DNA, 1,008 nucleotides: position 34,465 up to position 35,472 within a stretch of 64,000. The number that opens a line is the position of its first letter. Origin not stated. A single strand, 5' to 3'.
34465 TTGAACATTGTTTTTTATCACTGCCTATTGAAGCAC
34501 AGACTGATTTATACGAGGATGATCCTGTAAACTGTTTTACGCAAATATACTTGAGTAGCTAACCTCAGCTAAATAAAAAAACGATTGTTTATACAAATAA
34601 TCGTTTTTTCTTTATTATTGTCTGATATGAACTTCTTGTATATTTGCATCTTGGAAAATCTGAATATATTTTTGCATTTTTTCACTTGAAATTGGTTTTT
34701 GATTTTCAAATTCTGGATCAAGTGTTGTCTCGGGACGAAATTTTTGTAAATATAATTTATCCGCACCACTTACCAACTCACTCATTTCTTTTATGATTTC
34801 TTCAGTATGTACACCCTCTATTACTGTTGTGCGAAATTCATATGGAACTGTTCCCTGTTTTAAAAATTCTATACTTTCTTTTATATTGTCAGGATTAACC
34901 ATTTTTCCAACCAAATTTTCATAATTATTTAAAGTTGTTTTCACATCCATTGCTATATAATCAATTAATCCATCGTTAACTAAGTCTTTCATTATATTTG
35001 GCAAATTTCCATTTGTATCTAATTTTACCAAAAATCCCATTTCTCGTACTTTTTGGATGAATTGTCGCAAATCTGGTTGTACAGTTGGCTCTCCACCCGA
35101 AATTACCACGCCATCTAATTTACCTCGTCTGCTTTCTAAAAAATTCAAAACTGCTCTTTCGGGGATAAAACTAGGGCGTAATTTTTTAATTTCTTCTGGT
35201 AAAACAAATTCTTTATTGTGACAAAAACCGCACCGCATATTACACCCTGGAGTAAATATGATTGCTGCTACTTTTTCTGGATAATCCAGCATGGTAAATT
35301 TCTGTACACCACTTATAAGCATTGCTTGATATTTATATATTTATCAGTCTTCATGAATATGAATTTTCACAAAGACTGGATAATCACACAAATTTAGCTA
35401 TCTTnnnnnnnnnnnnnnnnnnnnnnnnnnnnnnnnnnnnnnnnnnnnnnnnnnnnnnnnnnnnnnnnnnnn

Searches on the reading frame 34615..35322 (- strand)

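Call 9: search_protein_families(library=ncbifam, proteins=[window:34615-35322:-])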
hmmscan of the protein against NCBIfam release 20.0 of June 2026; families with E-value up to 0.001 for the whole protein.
window:34615-35322:- (235 aa): 51 families (the best 25 are shown)
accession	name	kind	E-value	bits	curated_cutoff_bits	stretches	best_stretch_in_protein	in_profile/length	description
TIGR02495.1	NrdG2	equivalog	6.3e-61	205.1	131.15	1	3-195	2-192/193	anaerobic ribonucleoside-triphosphate reductase activating protein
TIGR04041.1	activase_YjjW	hypoth_equivalog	2e-20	73.4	250.2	1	57-233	97-275/276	YjjW family glycine radical enzyme activase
TIGR02493.1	PFLA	equivalog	6.6e-18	64.9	231.75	1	7-188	6-187/235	pyruvate formate-lyase-activating protein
TIGR02668.1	moaA_archaeal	equivalog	3.9e-14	52.3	325.25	1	21-232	14-223/303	GTP 3',8-cyclase MoaA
TIGR02494.1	PFLE_PFLC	subfamily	5.4e-14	52.1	174.35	1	71-185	126-240/293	glycyl-radical enzyme activating protein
TIGR04317.1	W_rSAM_matur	equivalog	1.3e-12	47.5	380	1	23-196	10-180/349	tungsten cofactor oxidoreductase radical SAM maturase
NF001199.0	PRK00164.2-1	equivalog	1.1e-11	44.5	231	1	21-220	16-213/308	GTP 3',8-cyclase MoaA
NF038283.1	viperin_w_prok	equivalog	1.6e-11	43.9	180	1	23-224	8-214/281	viperin family antiviral radical SAM protein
NF008356.0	PRK11145.1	equivalog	9.3e-11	41.5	375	1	12-184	16-188/246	pyruvate formate lyase 1-activating protein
TIGR02666.1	moaA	equivalog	9.4e-11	41.3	284.05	1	24-177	17-174/336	GTP 3',8-cyclase MoaA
TIGR03972.1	rSAM_TYW1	equivalog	3.3e-10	39.5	317.95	1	76-191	127-242/297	4-demethylwyosine synthase TYW1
NF045646.2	rSAM_Se_TrsS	equivalog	3.3e-10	39.1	490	1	23-178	92-246/441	radical SAM (seleno)protein TrsS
NF043069.1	T4HPD_activ_SAM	equivalog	5.8e-10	39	425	1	70-188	125-243/299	trans-4-hydroxy-L-proline dehydratase activase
NF048010.1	SfplDhtActHpsHDes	equivalog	2.6e-09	36.3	430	1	70-187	133-252/298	(2S)-3-sulfopropanediol dehydratase activating enzyme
TIGR04003.1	rSAM_BssD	equivalog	3.5e-09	36.3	496.45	1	2-38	2-37/314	[benzylsuccinate synthase]-activating enzyme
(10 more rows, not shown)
